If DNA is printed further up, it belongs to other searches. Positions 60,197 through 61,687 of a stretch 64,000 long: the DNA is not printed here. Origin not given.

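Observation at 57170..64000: Compositionally foreign plasmid/phage-like replicon module next to the rnf operon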

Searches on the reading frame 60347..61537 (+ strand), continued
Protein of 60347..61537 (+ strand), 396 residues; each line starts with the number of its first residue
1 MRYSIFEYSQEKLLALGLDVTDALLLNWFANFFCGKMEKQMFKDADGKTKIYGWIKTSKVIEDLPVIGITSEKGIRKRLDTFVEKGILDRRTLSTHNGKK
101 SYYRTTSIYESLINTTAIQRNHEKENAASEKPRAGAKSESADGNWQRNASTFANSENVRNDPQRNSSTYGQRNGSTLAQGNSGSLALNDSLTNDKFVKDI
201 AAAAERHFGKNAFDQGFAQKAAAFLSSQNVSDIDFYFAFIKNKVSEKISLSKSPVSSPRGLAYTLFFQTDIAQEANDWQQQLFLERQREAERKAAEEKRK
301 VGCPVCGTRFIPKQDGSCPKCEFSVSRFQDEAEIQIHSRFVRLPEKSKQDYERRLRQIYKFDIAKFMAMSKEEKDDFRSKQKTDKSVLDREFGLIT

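Call 55: search_dna_similar(query=window:60347-61537:+, collection=phages, mode=protein, max_evalue=0.001)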
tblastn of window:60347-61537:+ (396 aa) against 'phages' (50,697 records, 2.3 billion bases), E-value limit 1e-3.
Records with a match: 9; places in all: 9; records where one place covers at least 80% of the query: 0.
Best place of each record, by identity: <60% 9.
By first word of the organism name: Clostridium 6; Tetrasphaera 2; Fusobacterium 1.
By host as written in the record: Tetrasphaera jenkinsii 2; Clostridium perfringens 5147-97 2; Clostridium difficile strain CD105HE1 ribotype 076 2; Clostridium perfringens 2; Fusobacterium necrophorum subsp. necrophorum strain FN37 1.
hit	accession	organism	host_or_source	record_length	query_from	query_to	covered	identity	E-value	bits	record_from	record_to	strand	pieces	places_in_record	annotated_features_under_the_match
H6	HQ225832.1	Tetrasphaera phage TJE1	Tetrasphaera jenkinsii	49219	1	137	35%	31.9%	2e-11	72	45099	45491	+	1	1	hypothetical protein | HNH endonuclease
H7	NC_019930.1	Tetrasphaera phage TJE1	Tetrasphaera jenkinsii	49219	1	137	35%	31.9%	2e-11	72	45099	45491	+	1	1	replication initiation protein | HNH endonuclease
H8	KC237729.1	Clostridium phage vB_CpeS-CP51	Clostridium perfringens 5147-97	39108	1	117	30%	35.6%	6e-9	64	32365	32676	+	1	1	hypothetical protein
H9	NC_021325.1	Clostridium phage vB_CpeS-CP51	Clostridium perfringens 5147-97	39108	1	117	30%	35.6%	6e-9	64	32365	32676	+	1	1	DnaD-like helicase loader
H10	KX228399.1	Clostridium phage CDKM9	Clostridium difficile strain CD105HE1 ...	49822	1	113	29%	32.5%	1e-8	63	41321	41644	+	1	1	hypothetical protein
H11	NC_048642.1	Clostridium phage CDKM9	Clostridium difficile strain CD105HE1 ...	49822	1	113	29%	32.5%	1e-8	63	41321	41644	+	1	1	hypothetical protein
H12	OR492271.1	Fusobacterium phage phiFN37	Fusobacterium necrophorum subsp. ...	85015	1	100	25%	35.0%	7e-7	57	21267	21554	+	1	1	hypothetical protein | replication initiation protein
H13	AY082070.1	Clostridium phage phi3626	Clostridium perfringens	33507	1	91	23%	34.8%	7e-5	51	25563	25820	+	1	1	Gp34 protein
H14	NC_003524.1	Clostridium phage phi3626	Clostridium perfringens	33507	1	91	23%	34.8%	7e-5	51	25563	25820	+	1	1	replication initiation protein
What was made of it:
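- Closest known: Lambda O and SPP1 G38P. Same: The N-terminal-domain relatives are annotated as phage replication initiators (call 55).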

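Call 62: find_related_loci(query=A6, collection=metagenome_contigs, flank=10000)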
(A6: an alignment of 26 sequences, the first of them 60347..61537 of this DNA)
Query A6 (396 aa) in metagenome_contigs; peptide patterns used: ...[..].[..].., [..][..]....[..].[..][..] (x = any residue, [..] = any of these).
600 stretches matched a pattern (row limit reached: there are more); 15 encode a relative of the query (tblastn E <= 1e-3); 15 distinct loci.
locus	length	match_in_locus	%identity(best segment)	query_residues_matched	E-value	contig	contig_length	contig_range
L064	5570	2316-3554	49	1-395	1e-134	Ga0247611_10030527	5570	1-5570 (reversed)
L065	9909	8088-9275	45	1-355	9e-111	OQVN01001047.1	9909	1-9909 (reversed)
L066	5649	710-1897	44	1-394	4e-103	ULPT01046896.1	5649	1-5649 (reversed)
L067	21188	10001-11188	44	1-394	1e-102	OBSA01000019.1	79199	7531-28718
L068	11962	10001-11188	44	1-394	2e-101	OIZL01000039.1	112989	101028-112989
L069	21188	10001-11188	43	1-394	1e-100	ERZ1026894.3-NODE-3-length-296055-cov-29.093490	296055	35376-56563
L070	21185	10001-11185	43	1-394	7e-98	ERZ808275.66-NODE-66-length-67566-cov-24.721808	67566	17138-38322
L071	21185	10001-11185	43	1-394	7e-98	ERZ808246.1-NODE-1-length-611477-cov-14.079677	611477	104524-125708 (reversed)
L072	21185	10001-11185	42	1-394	4e-97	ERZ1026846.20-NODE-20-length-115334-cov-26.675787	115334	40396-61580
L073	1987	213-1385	43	1-394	8e-102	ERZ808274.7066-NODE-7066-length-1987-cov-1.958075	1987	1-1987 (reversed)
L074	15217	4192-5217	42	1-355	7e-93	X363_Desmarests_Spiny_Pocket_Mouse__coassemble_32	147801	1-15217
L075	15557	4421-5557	41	1-367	7e-91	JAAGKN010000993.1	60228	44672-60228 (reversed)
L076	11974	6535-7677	38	1-359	1e-75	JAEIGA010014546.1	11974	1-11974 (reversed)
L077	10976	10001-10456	55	1-168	7e-56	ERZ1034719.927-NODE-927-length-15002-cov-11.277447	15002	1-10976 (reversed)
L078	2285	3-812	38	55-309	4e-45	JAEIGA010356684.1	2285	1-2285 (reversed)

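Call 64: search_protein_families(library=pfam, proteins=[L074:9344-11938:+, L074:11952-12989:+, L074:12989-14941:+, L074:7448-8425:+, L074:8563-9150:+, L074:9084-9344:+, L074:7011-7448:+, L069:15314-17401:-, L069:18813-20168:+, L074:2743-3129:+], max_evalue=0.01)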
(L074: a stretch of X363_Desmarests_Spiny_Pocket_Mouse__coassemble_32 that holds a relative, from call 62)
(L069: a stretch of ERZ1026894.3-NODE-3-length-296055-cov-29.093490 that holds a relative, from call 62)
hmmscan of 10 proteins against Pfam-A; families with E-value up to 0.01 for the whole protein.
L074:9344-11938:+ (864 aa): 8 families
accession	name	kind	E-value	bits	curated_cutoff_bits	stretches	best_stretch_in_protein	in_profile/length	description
PF03135.19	CagE_TrbE_VirB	-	1.4e-10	41.9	21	1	246-410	61-204/204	CagE, TrbE, VirB family, component of type IV transporter system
PF19044.6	P-loop_TraG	-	5.6e-09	35.6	25.8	1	471-772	32-342/413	TraG P-loop domain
PF12846.13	AAA_10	-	1.4e-06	28.1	27.5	0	678-737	238-297/362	AAA-like domain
PF01935.23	DUF87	-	9.9e-06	26.2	23.2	1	456-504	11-59/220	Helicase HerA, central domain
PF00005.33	ABC_tran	-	0.00075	20.6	25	1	470-496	13-39/137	ABC transporter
PF13401.12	AAA_22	-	0.0018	19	27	1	469-505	6-41/130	AAA domain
PF13555.12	AAA_29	-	0.0024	18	27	1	469-492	23-50/61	P-loop containing region of AAA domain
PF01580.24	FtsK_SpoIIIE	-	0.0048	16.8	24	0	455-504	27-78/221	FtsK/SpoIIIE family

L074:11952-12989:+ (345 aa): 0 families

L074:12989-14941:+ (650 aa): 1 family
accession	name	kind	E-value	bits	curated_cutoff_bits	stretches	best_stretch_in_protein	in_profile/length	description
PF04610.19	TrbL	-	6.8e-10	39.5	25.9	1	295-418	90-208/215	TrbL/VirB6 plasmid conjugal transfer protein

L074:7448-8425:+ (325 aa): 12 families
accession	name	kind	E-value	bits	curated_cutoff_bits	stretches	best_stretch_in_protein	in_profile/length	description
PF00437.27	T2SSE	-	4.6e-22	78.6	24.9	1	116-290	107-273/370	Type II/IV secretion system protein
PF25199.1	nSTAND_NTPase5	-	0.0002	21.7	34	1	137-194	24-82/145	Novel STAND NTPase 5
PF20720.3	nSTAND3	-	0.00026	21.2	27.2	1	139-193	4-56/155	Novel STAND NTPase 3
PF04851.21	ResIII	-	0.00055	20.3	22.5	1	144-200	14-71/164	Type III restriction enzyme, res subunit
PF13401.12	AAA_22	-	0.0028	18.4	27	1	151-177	4-30/130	AAA domain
PF02367.23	TsaE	-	0.0031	17.9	26.6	1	143-176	12-45/128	Threonylcarbamoyl adenosine biosynthesis protein TsaE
PF13555.12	AAA_29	-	0.0038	17.4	27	1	149-174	19-44/61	P-loop containing region of AAA domain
PF00005.33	ABC_tran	-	0.0039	18.2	25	1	149-176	8-35/137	ABC transporter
PF01935.23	DUF87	-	0.0044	17.6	23.2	0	157-178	28-49/220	Helicase HerA, central domain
PF13191.12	AAA_16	-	0.0059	17.6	32.6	0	153-176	25-48/167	AAA ATPase domain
PF05729.18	NACHT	-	0.0081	16.4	26.7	0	155-176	3-24/167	NACHT domain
PF01580.24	FtsK_SpoIIIE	-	0.0092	15.9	24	0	148-173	35-60/221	FtsK/SpoIIIE family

L074:8563-9150:+ (195 aa): 0 families

L074:9084-9344:+ (86 aa): 1 family
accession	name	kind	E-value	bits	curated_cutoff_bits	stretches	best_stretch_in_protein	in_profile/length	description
PF05101.18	VirB3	-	1.6e-09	38.4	23.9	1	13-76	5-69/84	Type IV secretory pathway, VirB3-like protein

L074:7011-7448:+ (145 aa): 4 families
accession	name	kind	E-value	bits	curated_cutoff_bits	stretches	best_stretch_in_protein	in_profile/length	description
PF21983.2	NikA-like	-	0.00022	21.7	27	1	13-58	5-50/72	Mobilization protein NikA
PF19807.5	DUF6290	-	0.00026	21.6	27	1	13-58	2-46/72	Family of unknown function (DUF6290)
PF01402.27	RHH_1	-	0.0032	17.8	20.5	1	16-51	3-38/39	Ribbon-helix-helix protein, copG family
PF05534.18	HicB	-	0.0045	17.3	21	1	6-46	11-51/51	HicB family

L069:15314-17401:- (695 aa): 3 families
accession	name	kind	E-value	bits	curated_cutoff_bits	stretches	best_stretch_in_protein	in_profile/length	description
PF01131.25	Topoisom_bac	-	7.9e-85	285.8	35.1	1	145-572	3-398/411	DNA topoisomerase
PF01751.28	Toprim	-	1.6e-12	47.8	23.1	1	2-123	2-93/96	Toprim domain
PF13342.12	Toprim_Crpt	-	0.002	18.5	32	1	629-686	1-56/60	C-terminal repeat of topoisomerase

L069:18813-20168:+ (451 aa): 2 families
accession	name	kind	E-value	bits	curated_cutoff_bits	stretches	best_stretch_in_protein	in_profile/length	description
PF00145.23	DNA_methylase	-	2e-43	149.5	22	1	5-446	2-323/324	C-5 cytosine-specific DNA methylase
PF09445.16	Methyltransf_15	-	0.0039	17.2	22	1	6-81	4-79/165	RNA cap guanine-N2 methyltransferase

L074:2743-3129:+ (128 aa): 1 family
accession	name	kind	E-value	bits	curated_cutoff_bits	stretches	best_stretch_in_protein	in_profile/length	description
PF14359.12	DUF4406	-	1.9e-25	89.5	22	1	1-80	1-79/91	Domain of unknown function (DUF4406)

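Call 65: search_dna_similar(query=L074:9344-11938:+, collection=plasmids, mode=protein, max_evalue=1e-10, max_rows=15)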
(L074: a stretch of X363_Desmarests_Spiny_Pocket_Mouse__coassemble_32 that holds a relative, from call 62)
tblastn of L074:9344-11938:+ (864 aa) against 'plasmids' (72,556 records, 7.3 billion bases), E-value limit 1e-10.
Records with a match: 4561; places in all: 4896; records where one place covers at least 80% of the query: 2033.
Best place of each record, by identity: 60-80% 1; <60% 4560.
By first word of the organism name: Escherichia 985; Klebsiella 421; Agrobacterium 304; Rhizobium 301; Salmonella 283; Xanthomonas 151; Sinorhizobium 151; Enterobacter 148; Citrobacter 113; uncultured 112; and 215 more.
By predicted mobility (MOB-suite, as given by PLSDB): conjugative 3493; non-mobilizable 670; mobilizable 398.
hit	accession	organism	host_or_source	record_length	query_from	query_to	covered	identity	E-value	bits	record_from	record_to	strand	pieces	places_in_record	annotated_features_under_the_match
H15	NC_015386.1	Treponema succinifaciens DSM 2489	colon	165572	1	859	99%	70.6%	0e+0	1297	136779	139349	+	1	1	ATPase AAA | VirB3 family type IV secretion system protein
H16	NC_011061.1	Prosthecochloris aestuarii DSM 271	-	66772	6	853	98%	34.9%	8e-156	513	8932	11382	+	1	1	trbE: conjugal transfer protein TrbE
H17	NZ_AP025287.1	Treponema bryantii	-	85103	28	803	90%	35.6%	2e-148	491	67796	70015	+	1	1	hypothetical protein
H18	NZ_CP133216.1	Thiothrix subterranea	hydrogen sulfide spring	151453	8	803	92%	34.7%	5e-145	481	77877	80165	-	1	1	trbE: conjugal transfer protein TrbE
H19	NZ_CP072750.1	Thiothrix fructosivorans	cell culture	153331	13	803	92%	34.7%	3e-146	485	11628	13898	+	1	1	trbE: conjugal transfer protein TrbE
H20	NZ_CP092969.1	Methylocystis parvus OBBP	Bacterial Monoculture,Mud, soil or ...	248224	6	852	98%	31.2%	3e-123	418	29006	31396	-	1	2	trbE: conjugal transfer protein TrbE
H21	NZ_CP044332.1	Methylocystis parvus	-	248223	6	852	98%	31.2%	3e-123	418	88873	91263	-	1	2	trbE: conjugal transfer protein TrbE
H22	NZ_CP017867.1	Campylobacter coli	chicken liver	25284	2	840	97%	31.0%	2e-109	377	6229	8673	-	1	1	conjugal transfer protein TrbE | trbD: conjugal transfer protein TrbD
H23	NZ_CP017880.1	Campylobacter coli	chicken liver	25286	2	840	97%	31.0%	2e-109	377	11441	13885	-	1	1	conjugal transfer protein TrbE | trbD: conjugal transfer protein TrbD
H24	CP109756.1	Pseudomonas aeruginosa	Homo sapiens,whole organism,swab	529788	6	819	94%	31.8%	2e-129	436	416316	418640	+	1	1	trbE: conjugal transfer protein TrbE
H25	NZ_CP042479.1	Citrobacter freundii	Homo sapiens,Whole organism,clinical ...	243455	6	802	92%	32.5%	3e-133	447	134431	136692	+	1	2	trbE: conjugal transfer protein TrbE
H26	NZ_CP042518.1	Citrobacter freundii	Whole organism,ARJO bathroom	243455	6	802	92%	32.5%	3e-133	447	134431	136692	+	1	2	trbE: conjugal transfer protein TrbE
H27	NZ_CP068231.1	Aeromonas caviae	combined sewer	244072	6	802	92%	32.5%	3e-133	447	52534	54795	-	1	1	trbE: conjugal transfer protein TrbE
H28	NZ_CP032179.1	Citrobacter freundii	-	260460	6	802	92%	32.5%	3e-133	447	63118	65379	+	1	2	trbE: conjugal transfer protein TrbE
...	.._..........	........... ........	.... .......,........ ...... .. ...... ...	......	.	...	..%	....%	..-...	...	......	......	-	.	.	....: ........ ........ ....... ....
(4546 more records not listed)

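Call 81: search_solved_structures(query=window:60347-61537:+, max_evalue=1)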
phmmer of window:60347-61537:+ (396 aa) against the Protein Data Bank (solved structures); distinct sequences matched with E-value up to 1: 2.
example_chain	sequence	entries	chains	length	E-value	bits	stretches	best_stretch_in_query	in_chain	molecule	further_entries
3mps_A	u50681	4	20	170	0.66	12.4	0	269-326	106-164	Rubrerythrin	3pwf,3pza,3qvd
1nnq_A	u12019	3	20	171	0.66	12.4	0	269-326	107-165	Rubrerythrin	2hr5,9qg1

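Call 93: predict_structure(alignment_id=A6)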
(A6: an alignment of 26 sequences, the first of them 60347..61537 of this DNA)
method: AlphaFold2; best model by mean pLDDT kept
length: 396 residues; sequences in the alignment: 26
mean_pLDDT: 76.4   pTM: 0.37
mean pLDDT of the five models: 76.4, 75.9, 75.4, 74.7, 74.5
residues with pLDDT >= 90: 142; 70-90: 165; 50-70: 15; < 50: 74
segments of 3 or more residues with pLDDT < 50: 117-189
pLDDT, mean of each block of 10 residues (from residue 1): 65 83 88 81 82 89 85 90 91 84 88 58 37 29 28 30 30 28 37 75 87 86 90 91 89 78 91 92 92 91 91 84 90 92 92 92 86 91 93 87
secondary structure, 60 per line:
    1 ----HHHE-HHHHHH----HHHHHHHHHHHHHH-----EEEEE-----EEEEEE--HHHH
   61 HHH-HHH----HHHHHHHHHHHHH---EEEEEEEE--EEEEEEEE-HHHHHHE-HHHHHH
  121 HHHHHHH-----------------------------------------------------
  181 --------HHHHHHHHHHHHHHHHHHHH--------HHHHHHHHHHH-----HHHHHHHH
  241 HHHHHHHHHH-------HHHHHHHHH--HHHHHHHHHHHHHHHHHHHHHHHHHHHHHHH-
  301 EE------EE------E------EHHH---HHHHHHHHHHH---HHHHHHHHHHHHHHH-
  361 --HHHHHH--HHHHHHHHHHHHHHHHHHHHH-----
elements in order: H10-15 H20-33 E39-43 E49-54 H57-63 H72-84 E88-95 E98-105 H107-112 H115-127 H189-208 H217-227 H233-250 H258-266 H269-299 H331-341 H345-359 H363-368 H371-391
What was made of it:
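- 60347..61537 (+): rep: replication initiator / replisome-organiser-like protein, 396 aa. N-terminal winged-helix domain 1-115, disordered linker 117-189, helical C-terminal part with a CxxC...CxxC zinc ribbon. AlphaFold model (call 93).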

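Call 95: fold_search(model_id=the predicted structure, library=pdb)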
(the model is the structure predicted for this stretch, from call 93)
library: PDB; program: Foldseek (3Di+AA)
matches with E <= 10: 591; with E <= 0.001: 0
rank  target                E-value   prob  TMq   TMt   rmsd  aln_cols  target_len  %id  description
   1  4pql_A                5.3e-02  0.97  0.17  0.38   7.2       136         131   18  N-Terminal domain of DNA binding protein (released 2014-06-11)
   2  9a5c_B                5.3e-02  0.89  0.17  0.26  19.9       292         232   13  Integrative model of GLPD-DNAD by crosslinking MS and deep learning (released 2024-09-18)
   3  3r0a_A                5.5e-02  1.00  0.17  0.51   9.3       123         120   18  Possible transcriptional regulator from Methanosarcina mazei Go1 (gi 21227196) (released 2011-03-23)
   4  3r0a_B                6.1e-02  1.00  0.18  0.51  11.0       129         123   19  Possible transcriptional regulator from Methanosarcina mazei Go1 (gi 21227196) (released 2011-03-23)
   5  5kbj_A                7.4e-02  0.92  0.16  0.36   7.5       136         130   18  Structure of Rep-DNA complex (released 2016-06-29)
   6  6cmv_D                7.8e-02  1.00  0.17  0.52   8.2       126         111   20  Crystal structure of Archaeal Biofilm Regulator (AbfR2) from Sulfolobus acidocaldarius (released 2018-11-14)
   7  4pql_B                9.9e-02  0.92  0.16  0.38   7.2       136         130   17  N-Terminal domain of DNA binding protein (released 2014-06-11)
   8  4pt7_B                1.0e-01  0.90  0.16  0.37   8.1       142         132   17  Structure of initiator (released 2014-06-25)
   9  2d1h_B                1.1e-01  0.99  0.16  0.57   9.6       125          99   15  Crystal structure of ST1889 protein from thermoacidophilic archaeon Sulfolobus tokodaii (released 2006-09-05)
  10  9gc3_A                1.3e-01  0.63  0.10  0.07  37.2       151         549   16  yeast TFIIIC TauB subcomplex bound to a tRNA gene (released 2024-11-27)
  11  4ejo_A                1.7e-01  0.99  0.14  0.43   6.2        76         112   14  Crystal structure of padr family transcriptional regulator from Eggerthella lenta DSM 2243 (released 2012-04-25)
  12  2v79_A                1.9e-01  0.98  0.17  0.51   7.2       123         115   20  Crystal Structure of the N-terminal domain of DnaD from Bacillus Subtilis (released 2008-01-15)
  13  7q34_C                1.9e-01  0.95  0.17  0.48   7.7       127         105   16  Crystal structure of the multidrug binding transcriptional regulator LmrR in complex squaraine dye (released 2022-06-01)
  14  5hs7_B                2.2e-01  0.99  0.14  0.46   4.5        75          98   20  Reduced form of the transcriptional regulator YodB from B. subtilis (released 2016-08-17)
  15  5kbj_H                2.3e-01  0.80  0.17  0.39   7.3       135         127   16  Structure of Rep-DNA complex (released 2016-06-29)
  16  2v79_B                2.5e-01  0.97  0.17  0.50   7.6       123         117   20  Crystal Structure of the N-terminal domain of DnaD from Bacillus Subtilis (released 2008-01-15)
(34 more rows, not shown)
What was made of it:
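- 60347..61537 (+): Best Foldseek hits are the pSK41/pTZ2162 RepA N-terminal domain and the DnaD N-terminal domain (call 95).
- On RepA_N initiators (Pfam PF06970): Top Foldseek hits are 4pql, 5kbj and 4pt7 (RepA N-terminal domain) and 2v79 (DnaD N-terminal domain), but with E 0.05-0.2 and TM-scores 0.36-0.51 on the target (call 95).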

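Call 96: search_protein_families(library=pfam, alignment_id=A6, max_evalue=1)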
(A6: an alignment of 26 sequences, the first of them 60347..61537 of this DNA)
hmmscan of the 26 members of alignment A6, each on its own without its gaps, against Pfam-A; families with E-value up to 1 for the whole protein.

A. member 1, window:60347-61537:+ (396 aa): 6 families
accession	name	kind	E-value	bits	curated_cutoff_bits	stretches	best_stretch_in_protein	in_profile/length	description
PF03119.21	DNA_ligase_ZBD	-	0.02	15.2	25.8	0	303-309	2-8/27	NAD-dependent DNA ligase C4 zinc finger domain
PF01155.25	HypA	-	0.047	14.1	28.9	1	289-337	59-108/112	Hydrogenase/urease nickel incorporation, metallochaperone, hypA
PF19796.4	DUF6280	-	0.055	14.1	27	1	43-97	26-80/86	Family of unknown function (DUF6280)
PF23455.1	DUF7129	-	0.086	13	30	1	303-322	14-34/45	Domain of unknown function (DUF7129)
PF13248.11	Zn_ribbon_3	-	0.13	12.2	27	1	300-321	2-22/26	zinc-ribbon domain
PF13717.11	Zn_ribbon_4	-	0.33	11.4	30.3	1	291-310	16-35/36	zinc-ribbon domain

B. families by the number of members that match (of 26 scanned): 62 families (the first 25 are shown)
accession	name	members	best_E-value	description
PF01155.25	HypA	14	0.0015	Hydrogenase/urease nickel incorporation, metallochaperone, hypA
PF03119.21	DNA_ligase_ZBD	6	0.019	NAD-dependent DNA ligase C4 zinc finger domain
PF21349.2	RUBY_RBDX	6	0.047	Rubrerythrin, rubredoxin-like domain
PF13248.11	Zn_ribbon_3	5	0.0054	zinc-ribbon domain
PF07191.17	Zn_ribbon_6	5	0.029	Double zinc ribbon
PF13717.11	Zn_ribbon_4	5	0.051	zinc-ribbon domain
PF23455.1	DUF7129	4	0.003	Domain of unknown function (DUF7129)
PF12773.13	DZR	4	0.012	Double zinc ribbon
PF17910.6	FeoB_Cyto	3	0.0088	FeoB cytosolic helical domain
PF09723.15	Zn_ribbon_8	3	0.02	Zinc ribbon domain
PF13790.11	SR1P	3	0.039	SR1 protein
PF13913.12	zf-C2HC_2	3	0.069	zinc-finger of a C2HC-type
PF14353.12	CpXC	3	0.47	CpXC protein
PF21581.3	SCD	2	0.0041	Stromalin conservative domain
PF18551.6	TackOD1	2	0.012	Thaumarchaeal output domain 1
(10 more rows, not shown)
